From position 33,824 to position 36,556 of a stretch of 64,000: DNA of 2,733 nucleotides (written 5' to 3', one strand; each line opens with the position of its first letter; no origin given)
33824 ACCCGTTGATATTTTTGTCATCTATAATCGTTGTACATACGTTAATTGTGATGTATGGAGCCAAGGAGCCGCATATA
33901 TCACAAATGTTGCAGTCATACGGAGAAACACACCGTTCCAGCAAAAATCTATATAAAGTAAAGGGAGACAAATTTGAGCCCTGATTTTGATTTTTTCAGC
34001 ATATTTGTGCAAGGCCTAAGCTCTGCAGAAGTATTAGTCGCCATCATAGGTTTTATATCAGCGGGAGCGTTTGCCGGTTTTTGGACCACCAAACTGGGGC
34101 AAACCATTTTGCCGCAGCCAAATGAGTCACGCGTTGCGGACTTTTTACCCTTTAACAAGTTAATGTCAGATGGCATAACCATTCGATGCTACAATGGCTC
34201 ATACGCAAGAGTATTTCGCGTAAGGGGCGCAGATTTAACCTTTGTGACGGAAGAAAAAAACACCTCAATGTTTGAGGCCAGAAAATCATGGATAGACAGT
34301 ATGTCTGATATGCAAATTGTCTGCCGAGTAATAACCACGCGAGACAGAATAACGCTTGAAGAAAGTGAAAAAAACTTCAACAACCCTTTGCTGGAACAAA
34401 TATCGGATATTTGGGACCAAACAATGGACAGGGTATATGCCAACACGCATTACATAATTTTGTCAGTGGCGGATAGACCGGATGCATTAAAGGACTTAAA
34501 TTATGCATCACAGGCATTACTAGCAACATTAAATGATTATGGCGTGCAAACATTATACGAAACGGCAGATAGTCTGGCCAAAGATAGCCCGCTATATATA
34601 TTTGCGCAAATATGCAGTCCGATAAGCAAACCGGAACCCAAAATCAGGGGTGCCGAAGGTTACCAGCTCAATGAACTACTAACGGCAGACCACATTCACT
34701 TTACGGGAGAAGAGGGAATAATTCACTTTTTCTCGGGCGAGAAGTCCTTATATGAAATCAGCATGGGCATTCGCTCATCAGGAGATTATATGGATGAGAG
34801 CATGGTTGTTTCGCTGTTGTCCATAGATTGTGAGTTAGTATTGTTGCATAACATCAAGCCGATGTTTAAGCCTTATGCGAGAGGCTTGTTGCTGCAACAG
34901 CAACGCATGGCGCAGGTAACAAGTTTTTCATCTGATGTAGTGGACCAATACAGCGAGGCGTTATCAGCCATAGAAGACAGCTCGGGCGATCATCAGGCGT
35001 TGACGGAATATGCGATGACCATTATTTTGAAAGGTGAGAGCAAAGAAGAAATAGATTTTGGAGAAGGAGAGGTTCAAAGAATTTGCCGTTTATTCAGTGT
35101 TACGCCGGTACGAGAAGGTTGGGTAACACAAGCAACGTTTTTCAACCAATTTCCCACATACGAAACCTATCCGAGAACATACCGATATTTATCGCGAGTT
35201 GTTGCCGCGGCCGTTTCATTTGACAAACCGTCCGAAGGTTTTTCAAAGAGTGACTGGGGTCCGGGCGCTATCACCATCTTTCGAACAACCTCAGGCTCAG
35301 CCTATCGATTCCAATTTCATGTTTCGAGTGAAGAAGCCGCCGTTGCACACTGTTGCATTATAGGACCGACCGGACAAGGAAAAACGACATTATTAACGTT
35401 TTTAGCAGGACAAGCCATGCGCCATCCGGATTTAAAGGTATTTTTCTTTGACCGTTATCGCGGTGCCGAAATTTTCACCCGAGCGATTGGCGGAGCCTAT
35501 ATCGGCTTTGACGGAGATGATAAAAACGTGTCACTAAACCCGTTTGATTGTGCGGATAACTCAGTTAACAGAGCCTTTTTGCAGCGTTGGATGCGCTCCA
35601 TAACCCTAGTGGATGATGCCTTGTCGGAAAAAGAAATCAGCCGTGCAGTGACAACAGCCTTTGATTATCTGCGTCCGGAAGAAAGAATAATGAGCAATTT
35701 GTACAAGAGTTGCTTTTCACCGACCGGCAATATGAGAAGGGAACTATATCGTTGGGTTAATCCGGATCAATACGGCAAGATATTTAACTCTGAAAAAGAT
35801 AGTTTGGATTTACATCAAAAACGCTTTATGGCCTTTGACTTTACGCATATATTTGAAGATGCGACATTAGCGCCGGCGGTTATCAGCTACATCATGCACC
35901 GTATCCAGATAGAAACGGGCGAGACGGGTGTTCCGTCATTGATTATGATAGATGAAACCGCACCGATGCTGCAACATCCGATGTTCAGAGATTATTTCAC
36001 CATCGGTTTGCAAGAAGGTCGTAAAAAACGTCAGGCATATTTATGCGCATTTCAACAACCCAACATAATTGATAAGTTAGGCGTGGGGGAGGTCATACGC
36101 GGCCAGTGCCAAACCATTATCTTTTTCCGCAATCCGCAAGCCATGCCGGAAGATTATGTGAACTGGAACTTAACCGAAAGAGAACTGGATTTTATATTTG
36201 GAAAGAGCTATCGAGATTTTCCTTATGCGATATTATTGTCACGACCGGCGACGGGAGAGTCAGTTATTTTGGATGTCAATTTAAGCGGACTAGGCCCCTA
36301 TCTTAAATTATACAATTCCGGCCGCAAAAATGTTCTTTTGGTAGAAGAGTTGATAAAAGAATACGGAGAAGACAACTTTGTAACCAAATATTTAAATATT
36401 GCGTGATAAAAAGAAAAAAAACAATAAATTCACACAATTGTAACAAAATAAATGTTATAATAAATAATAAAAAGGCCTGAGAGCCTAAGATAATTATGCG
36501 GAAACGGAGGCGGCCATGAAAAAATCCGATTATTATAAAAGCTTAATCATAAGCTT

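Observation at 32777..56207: Single ~23-kb VirB-type T4SS operon combining Rickettsiales-like signatures with novel content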

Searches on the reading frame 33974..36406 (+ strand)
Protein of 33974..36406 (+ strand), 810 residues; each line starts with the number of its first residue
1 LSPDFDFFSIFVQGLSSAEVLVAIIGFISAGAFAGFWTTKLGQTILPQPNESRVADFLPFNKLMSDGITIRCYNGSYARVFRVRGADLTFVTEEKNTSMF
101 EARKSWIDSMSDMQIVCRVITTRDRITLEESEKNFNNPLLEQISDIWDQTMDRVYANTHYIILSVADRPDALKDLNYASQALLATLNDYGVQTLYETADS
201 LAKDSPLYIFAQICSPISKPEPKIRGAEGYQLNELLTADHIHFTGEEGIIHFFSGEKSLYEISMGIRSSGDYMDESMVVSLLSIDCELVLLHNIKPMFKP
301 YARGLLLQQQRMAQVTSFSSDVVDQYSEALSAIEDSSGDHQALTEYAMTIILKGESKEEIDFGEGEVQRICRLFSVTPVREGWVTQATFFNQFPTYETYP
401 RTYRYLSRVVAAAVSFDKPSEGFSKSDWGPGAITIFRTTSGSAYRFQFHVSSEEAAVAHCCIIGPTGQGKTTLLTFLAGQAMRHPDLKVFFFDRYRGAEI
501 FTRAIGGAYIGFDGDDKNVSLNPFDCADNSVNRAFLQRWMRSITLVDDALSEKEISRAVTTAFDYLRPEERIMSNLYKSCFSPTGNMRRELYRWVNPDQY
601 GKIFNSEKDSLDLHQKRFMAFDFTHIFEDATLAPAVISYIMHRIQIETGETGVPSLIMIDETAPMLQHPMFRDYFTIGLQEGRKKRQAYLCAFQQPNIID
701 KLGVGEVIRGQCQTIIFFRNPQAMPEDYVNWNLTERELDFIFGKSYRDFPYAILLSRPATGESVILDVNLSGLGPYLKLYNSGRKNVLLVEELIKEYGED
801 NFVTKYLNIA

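Call 4: search_protein_families(library=pfam, proteins=[window:33974-36406:+], max_evalue=0.01)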
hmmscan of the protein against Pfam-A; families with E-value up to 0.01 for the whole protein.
window:33974-36406:+ (810 aa): 5 families
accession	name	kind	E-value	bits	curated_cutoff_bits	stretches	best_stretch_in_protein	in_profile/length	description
PF03135.19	CagE_TrbE_VirB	-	4.4e-11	43.6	21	1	223-399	30-201/204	CagE, TrbE, VirB family, component of type IV transporter system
PF19044.6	P-loop_TraG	-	4.9e-05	22.6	25.8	0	585-674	182-271/413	TraG P-loop domain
PF25199.1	nSTAND_NTPase5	-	0.00085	19.6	34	1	448-494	32-78/145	Novel STAND NTPase 5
PF01935.23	DUF87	-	0.0034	17.9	23.2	0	453-494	19-60/220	Helicase HerA, central domain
PF20720.3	nSTAND3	-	0.0074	16.4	27.2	0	459-553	19-78/155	Novel STAND NTPase 3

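Call 9: search_protein_families(library=ncbifam, proteins=[window:33974-36406:+], max_evalue=0.01)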
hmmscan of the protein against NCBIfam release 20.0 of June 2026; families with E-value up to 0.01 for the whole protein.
window:33974-36406:+ (810 aa): 12 families
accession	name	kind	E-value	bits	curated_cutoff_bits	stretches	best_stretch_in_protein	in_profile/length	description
TIGR00929.1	VirB4_CagE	subfamily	1.3e-109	367.6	643.1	2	175-800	159-780/792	VirB4 family type IV secretion/conjugal transfer ATPase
NF010473.0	PRK13898.1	equivalog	2.1e-63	214.6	1050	1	174-801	172-787/801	type IV secretion system ATPase VirB4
NF010427.0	PRK13853.1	equivalog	2.1e-47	161.5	957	1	275-801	250-773/789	type IV secretion system protein VirB4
NF010447.0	PRK13873.1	equivalog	1.1e-40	139.4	1020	2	435-808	423-790/815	conjugal transfer protein TrbE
NF010404.0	PRK13830.1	subfamily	9.1e-29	99.8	810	1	314-723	312-722/818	conjugal transfer protein TrbE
NF010466.0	PRK13891.1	subfamily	1.1e-27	96.3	1322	1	438-728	473-762/852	conjugal transfer protein TrbE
TIGR02746.1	TraC-F-type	equivalog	3.1e-10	38.6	567.05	1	461-692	434-681/800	type IV secretion system protein TraC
NF045971.1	conju_CD1110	equivalog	1.1e-06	27.2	325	1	55-310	2-260/752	VirB4-like conjugal transfer ATPase, CD1110 family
NF045975.1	VirB4_plasma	equivalog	4.9e-06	24.5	590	1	57-527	107-583/894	Mbov_0397 family ICE element conjugal transfer ATPase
TIGR03783.1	Bac_Flav_CT_G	subfamily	0.00074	17.5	261.55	1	588-676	600-688/829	TraG family conjugative transposon ATPase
TIGR03744.1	traC_PFL_4706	equivalog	0.0043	15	520.6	1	332-483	347-500/892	conjugative transfer ATPase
NF041017.1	DNA_import_CedB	equivalog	0.0065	15.1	700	1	455-493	273-311/590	DNA import protein CedB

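Call 11: find_related_loci(query=window:33974-36406:+, collection=genome_contigs, flank=10000)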
Query window:33974-36406:+ (810 aa) in genome_contigs; peptide patterns used: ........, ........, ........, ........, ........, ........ (x = any residue, [..] = any of these).
249 stretches matched a pattern; 236 encode a relative of the query (tblastn E <= 1e-3); the best 80 are kept; 80 distinct loci.
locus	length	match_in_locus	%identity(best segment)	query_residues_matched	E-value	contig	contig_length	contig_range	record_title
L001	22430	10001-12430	90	1-810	0e+0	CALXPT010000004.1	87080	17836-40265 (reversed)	MAG: uncultured Alphaproteobacteria bacterium isolate BRZ_CI__bin98 genome assembly, contig: BRZ_CI__NODE_451_length_870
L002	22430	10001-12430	85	1-810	0e+0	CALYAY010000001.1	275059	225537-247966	MAG: uncultured Alphaproteobacteria bacterium isolate BRZ_RM__bin80 genome assembly, contig: BRZ_RM__NODE_8_length_27505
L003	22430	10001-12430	85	1-810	0e+0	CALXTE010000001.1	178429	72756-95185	MAG: uncultured Alphaproteobacteria bacterium isolate BRZ_SN__bin90 genome assembly, contig: BRZ_SN__NODE_47_length_1784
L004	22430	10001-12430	86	1-810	0e+0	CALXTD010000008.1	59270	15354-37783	MAG: uncultured Alphaproteobacteria bacterium isolate BRZ_RF__bin97 genome assembly, contig: BRZ_RF__NODE_478_length_592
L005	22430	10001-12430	85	1-810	0e+0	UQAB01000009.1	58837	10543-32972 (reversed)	uncultured Azospirillum sp. isolate UMGS63 genome assembly, contig: NODE_470_length_58837_cov_9.623196, whole genome sho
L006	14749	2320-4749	85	1-810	0e+0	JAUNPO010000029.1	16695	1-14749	MAG: Pseudomonadota bacterium isolate S36M_St_32 NODE_2049_length_16695_cov_6.820493, whole genome shotgun sequence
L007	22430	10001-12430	85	1-810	0e+0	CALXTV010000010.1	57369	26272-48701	MAG: uncultured Alphaproteobacteria bacterium isolate BRZ_LG__bin14 genome assembly, contig: BRZ_LG__NODE_713_length_573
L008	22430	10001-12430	85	1-810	0e+0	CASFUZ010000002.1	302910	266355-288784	uncultured proteobacterium isolate O15_L1_384384_idba_bin.74 genome assembly, contig: O15_L1_384384_idba_bin.74.fa_scaff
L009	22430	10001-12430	85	1-810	0e+0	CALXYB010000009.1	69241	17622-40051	MAG: uncultured Alphaproteobacteria bacterium isolate BRZ_DL__bin79 genome assembly, contig: BRZ_DL__NODE_646_length_692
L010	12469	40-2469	84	1-810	0e+0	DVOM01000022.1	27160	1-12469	MAG TPA_asm: Candidatus Scatocola faecigallinarum isolate 2846 CHK22__C134548_L27160_ERR2241687, whole genome shotgun se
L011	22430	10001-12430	83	1-810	0e+0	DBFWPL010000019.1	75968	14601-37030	MAG TPA_asm: Alphaproteobacteria bacterium isolate MAG7984 contig19, whole genome shotgun sequence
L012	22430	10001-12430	84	1-810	0e+0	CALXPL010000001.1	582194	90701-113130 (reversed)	MAG: uncultured Alphaproteobacteria bacterium isolate BRZ_FQ__bin96 genome assembly, contig: BRZ_FQ__NODE_1_length_58219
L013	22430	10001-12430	84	1-810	0e+0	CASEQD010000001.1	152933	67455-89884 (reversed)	uncultured proteobacterium isolate A106_L4_349349_idba_bin.46 genome assembly, contig: A106_L4_349349_idba_bin.46.fa_sca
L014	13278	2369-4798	83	1-810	0e+0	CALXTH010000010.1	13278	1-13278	MAG: uncultured Alphaproteobacteria bacterium isolate E30__bin229 genome assembly, contig: E30__k127_7862116, whole geno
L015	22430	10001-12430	84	1-810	0e+0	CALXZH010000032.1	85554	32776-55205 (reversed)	MAG: uncultured Alphaproteobacteria bacterium isolate E27__bin373 genome assembly, contig: E27__k127_435026, whole genom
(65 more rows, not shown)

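Call 34: search_dna_similar(query=window:33974-36406:+, collection=plasmids, mode=protein, max_rows=25)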
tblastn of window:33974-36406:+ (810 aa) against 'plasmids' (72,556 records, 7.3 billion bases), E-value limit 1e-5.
The search stops at 5000 records and this limit was reached: more records match than are counted here, and every count below describes the 5000 best-scoring records only.
Records with a match: at least 5000; places in all: 5367; records where one place covers at least 80% of the query: 223.
Best place of each record, by identity: <60% 5000.
By first word of the organism name: Escherichia 1236; Klebsiella 536; Salmonella 310; Agrobacterium 300; Rhizobium 287; Campylobacter 245; Enterobacter 187; Xanthomonas 181; Citrobacter 145; Sinorhizobium 144; and 207 more.
By predicted mobility (MOB-suite, as given by PLSDB): conjugative 4009; non-mobilizable 628; mobilizable 363.
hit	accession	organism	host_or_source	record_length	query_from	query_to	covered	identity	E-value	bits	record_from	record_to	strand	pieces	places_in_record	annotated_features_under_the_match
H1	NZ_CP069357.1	Microvirga sp. VF16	Vachellia farnesiana,Cell culture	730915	47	808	94%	39.4%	2e-176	571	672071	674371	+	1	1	hypothetical protein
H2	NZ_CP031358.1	Erythrobacter aureus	marine sediment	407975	40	807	95%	35.0%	1e-140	467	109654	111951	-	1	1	VirB4 family type IV secretion system protein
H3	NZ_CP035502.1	Sphingosinicella sp. BN140058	Cell culture,soil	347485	41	796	93%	34.8%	2e-131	440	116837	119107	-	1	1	hypothetical protein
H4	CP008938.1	Candidatus Paracaedimonas acanthamoebae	Acanthamoeba polyphaga HN-3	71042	38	810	95%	30.3%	2e-107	370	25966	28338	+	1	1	hypothetical protein (x2)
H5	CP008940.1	Candidatus Paracaedimonas acanthamoebae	Acanthamoeba polyphaga HN-3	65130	38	808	95%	30.2%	3e-104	360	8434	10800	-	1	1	hypothetical protein (x2)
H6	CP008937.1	Candidatus Paracaedimonas acanthamoebae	Acanthamoeba polyphaga HN-3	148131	38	808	95%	30.2%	3e-104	360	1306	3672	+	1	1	hypothetical protein (x2)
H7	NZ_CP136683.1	Thalassospira lucentensis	Macrocystis pyrifera gametophyte,Whole ...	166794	46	799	93%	27.7%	7e-68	253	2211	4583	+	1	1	DUF87 domain-containing protein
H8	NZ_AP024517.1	Nitrosospira sp. NRS527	Oryza sativa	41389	45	808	94%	27.0%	4e-66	248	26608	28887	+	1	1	hypothetical protein | type IV secretion system protein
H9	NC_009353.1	Magnetospirillum gryphiswaldense MSR-1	from the mud of the eutrophic river Ryck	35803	58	799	92%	27.6%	3e-53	208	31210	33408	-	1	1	VirB4 family type IV secretion system protein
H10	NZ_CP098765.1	Sphingomonas aerolata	cloud water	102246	51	800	93%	26.9%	2e-45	185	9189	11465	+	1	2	VirB4 family type IV secretion/conjugal transfer ATPase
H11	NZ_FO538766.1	Magnetospira sp. QH-2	-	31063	56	802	92%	26.3%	2e-72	266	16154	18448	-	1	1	hypothetical protein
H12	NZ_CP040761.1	Paracoccus liaowanqingii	Tibetan antelope,cell culture,feces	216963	51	790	91%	26.0%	7e-37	157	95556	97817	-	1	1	ATP-binding protein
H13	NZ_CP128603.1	Roseibium aggregatum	cell culture,marine biofilms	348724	45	805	93%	25.5%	6e-44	205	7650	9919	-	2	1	type IV secretion system protein B4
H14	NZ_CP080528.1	Mesorhizobium sp. AR07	Oxytropis sp.,Cell culture,root nodule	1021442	51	803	93%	25.5%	8e-45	182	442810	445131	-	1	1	record has no annotation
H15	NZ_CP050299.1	Mesorhizobium huakuii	Oxytropis kamtschatica,cell ...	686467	51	803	93%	25.3%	1e-44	182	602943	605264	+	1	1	VirB4 family type IV secretion system protein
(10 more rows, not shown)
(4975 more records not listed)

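Call 35: get_annotated_region(hit=H1, flank=20000)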
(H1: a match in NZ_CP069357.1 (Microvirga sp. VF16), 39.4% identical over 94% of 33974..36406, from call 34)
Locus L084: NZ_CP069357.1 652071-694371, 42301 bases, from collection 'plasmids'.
description: Microvirga sp. VF16 plasmid pMVF16-3, complete sequence
organism: Microvirga sp. VF16 (NCBI taxid 2807101)
taxonomy: Bacteria; Pseudomonadota; Alphaproteobacteria; Hyphomicrobiales; Methylobacteriaceae; Microvirga; Microvirga sp. VF16
host: -; source: Vachellia farnesiana,Cell culture; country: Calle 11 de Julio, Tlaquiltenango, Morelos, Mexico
typing (MOB-suite, as given by PLSDB): non-mobilizable
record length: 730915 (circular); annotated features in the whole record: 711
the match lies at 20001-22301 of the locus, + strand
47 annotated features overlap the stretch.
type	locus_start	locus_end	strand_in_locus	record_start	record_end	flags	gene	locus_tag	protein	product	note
CDS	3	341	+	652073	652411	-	-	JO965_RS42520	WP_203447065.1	hypothetical protein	-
CDS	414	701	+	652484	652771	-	-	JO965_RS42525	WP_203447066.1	hypothetical protein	-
CDS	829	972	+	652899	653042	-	-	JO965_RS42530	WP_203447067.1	hypothetical protein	-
CDS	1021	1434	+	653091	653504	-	-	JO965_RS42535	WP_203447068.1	BA14K family protein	-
CDS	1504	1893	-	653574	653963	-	-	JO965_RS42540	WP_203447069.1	hypothetical protein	-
CDS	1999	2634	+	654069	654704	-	-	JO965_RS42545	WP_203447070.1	hypothetical protein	-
CDS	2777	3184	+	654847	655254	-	-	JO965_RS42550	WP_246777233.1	BA14K family protein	-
CDS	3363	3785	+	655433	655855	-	-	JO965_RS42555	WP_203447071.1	hypothetical protein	-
CDS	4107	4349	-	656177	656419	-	-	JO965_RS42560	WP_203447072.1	hypothetical protein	-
CDS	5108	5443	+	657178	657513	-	-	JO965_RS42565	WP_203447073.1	hypothetical protein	-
CDS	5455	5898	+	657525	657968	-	-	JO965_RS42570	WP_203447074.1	hypothetical protein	-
CDS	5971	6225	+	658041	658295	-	-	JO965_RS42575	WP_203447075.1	hypothetical protein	-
CDS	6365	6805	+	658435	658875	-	-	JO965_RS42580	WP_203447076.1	hypothetical protein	-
CDS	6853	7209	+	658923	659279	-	-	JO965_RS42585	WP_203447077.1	hypothetical protein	-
CDS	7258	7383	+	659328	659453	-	-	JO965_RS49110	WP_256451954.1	hypothetical protein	-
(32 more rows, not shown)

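Call 38: get_annotated_region(hit=H4, flank=16000)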
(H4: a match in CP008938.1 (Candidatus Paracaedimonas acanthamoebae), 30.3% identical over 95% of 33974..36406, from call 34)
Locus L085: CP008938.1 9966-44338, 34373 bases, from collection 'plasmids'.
description: Candidatus Caedibacter acanthamoebae plasmid Plasmid_00002, complete sequence
organism: Candidatus Paracaedimonas acanthamoebae (NCBI taxid 244581)
taxonomy: Bacteria; Pseudomonadota; Alphaproteobacteria; Holosporales; Caedimonadaceae; Candidatus Paracaedimonas; Candidatus Paracaedimonas acanthamoebae
host: -; source: Acanthamoeba polyphaga HN-3; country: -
typing (MOB-suite, as given by PLSDB): mobilizable; replicon rep_cluster_1687; relaxase MOBQ
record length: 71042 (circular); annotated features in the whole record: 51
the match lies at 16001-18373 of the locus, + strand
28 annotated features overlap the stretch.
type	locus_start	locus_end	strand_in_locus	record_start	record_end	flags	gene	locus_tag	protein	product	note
CDS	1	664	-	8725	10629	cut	-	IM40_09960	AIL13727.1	hypothetical protein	-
CDS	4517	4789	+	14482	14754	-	-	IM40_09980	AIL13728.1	DNA-binding protein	-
CDS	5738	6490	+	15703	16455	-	-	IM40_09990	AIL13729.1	chromosome partitioning protein ParA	-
CDS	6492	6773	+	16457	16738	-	-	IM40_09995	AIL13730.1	hypothetical protein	-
CDS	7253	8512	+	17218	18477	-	-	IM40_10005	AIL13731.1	hypothetical protein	-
CDS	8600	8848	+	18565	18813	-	-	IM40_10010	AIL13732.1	hypothetical protein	-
CDS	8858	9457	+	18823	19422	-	-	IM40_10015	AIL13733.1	hypothetical protein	-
CDS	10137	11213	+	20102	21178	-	-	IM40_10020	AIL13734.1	hypothetical protein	-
CDS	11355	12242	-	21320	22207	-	-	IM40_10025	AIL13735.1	hypothetical protein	-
CDS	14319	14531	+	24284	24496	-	-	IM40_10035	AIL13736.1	hypothetical protein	-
CDS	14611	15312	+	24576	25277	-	-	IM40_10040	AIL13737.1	hypothetical protein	-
CDS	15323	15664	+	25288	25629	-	-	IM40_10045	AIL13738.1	hypothetical protein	-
CDS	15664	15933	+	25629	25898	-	-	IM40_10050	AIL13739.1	hypothetical protein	-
CDS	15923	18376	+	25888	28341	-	-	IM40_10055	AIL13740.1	hypothetical protein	-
CDS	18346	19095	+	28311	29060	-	-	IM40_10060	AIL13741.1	hypothetical protein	-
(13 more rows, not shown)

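Call 39: get_annotated_region(hit=H2, flank=16000)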
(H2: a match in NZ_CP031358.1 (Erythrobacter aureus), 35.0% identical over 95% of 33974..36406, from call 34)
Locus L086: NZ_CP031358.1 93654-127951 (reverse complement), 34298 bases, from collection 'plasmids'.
description: Erythrobacter aureus strain YH-07 plasmid unnamed, complete sequence
organism: Erythrobacter aureus (NCBI taxid 2182384)
taxonomy: Bacteria; Pseudomonadota; Alphaproteobacteria; Sphingomonadales; Erythrobacteraceae; Erythrobacter; Erythrobacter aureus
host: -; source: marine sediment; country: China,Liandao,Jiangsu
typing (MOB-suite, as given by PLSDB): non-mobilizable
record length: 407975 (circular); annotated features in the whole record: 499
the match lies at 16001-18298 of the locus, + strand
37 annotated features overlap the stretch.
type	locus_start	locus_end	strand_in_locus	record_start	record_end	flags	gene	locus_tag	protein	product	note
CDS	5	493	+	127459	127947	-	-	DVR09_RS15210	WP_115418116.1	hypothetical protein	-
CDS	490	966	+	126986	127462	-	-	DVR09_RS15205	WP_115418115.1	hypothetical protein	-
CDS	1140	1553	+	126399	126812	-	-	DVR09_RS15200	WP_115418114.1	hypothetical protein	-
CDS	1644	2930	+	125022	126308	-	-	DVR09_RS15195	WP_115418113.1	hypothetical protein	-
CDS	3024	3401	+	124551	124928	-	-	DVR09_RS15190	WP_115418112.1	hypothetical protein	-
CDS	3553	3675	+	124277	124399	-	-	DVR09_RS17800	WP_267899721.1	hypothetical protein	-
CDS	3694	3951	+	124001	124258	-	-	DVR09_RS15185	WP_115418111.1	hypothetical protein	-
CDS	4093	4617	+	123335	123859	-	-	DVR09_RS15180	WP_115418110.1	hypothetical protein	-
CDS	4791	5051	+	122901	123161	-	-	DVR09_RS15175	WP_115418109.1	hypothetical protein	-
CDS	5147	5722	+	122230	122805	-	-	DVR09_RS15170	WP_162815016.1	hypothetical protein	-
CDS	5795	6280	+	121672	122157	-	-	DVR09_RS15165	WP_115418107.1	hypothetical protein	-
CDS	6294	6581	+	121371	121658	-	-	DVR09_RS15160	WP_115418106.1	hypothetical protein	-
CDS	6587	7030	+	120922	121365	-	-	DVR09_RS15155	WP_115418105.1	hypothetical protein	-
CDS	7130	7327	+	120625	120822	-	-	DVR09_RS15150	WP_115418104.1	hypothetical protein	-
CDS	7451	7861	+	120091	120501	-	-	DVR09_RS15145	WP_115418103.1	hypothetical protein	-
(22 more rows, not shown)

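Call 48: search_protein_representatives(protein=window:33974-36406:+)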
Query: 810 residues. Proteins with E-value up to 0.001 (for the whole library): 2863; up to 1e-10: 1874; up to 1e-30: 547. The best 150 are listed.
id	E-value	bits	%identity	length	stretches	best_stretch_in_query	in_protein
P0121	9.5e-257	870.7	51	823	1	5-807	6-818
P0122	2.0e-213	727.4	57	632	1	227-808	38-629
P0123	9.3e-195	665.7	42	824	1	5-808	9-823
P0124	3.4e-177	607.6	39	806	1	21-806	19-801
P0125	1.4e-175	602.2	40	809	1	5-807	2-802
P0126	8.5e-168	576.5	38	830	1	19-808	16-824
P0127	1.3e-166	572.5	39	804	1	8-807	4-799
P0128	5.2e-160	550.8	37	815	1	20-808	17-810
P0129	4.1e-159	547.8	38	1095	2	470-807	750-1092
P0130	1.2e-155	536.3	38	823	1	19-801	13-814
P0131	2.2e-154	532.2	39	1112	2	470-808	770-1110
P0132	4.1e-152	524.6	36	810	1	33-807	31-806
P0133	7.1e-151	520.5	58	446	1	384-798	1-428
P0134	1.8e-150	519.2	36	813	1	21-806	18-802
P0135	5.9e-149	514.2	36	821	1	16-807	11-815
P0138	7.2e-142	490.8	36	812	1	3-806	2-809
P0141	2.4e-139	482.4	34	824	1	21-807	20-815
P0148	4.6e-131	455.0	33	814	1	10-807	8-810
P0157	2.2e-122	426.3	31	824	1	19-800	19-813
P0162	2.4e-117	409.6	31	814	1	13-801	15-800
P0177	4.6e-104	365.7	30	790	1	22-808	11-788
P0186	7.4e-96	338.6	28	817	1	20-807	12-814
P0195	9.0e-92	325.1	27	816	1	46-806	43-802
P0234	4.2e-74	266.7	25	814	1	29-808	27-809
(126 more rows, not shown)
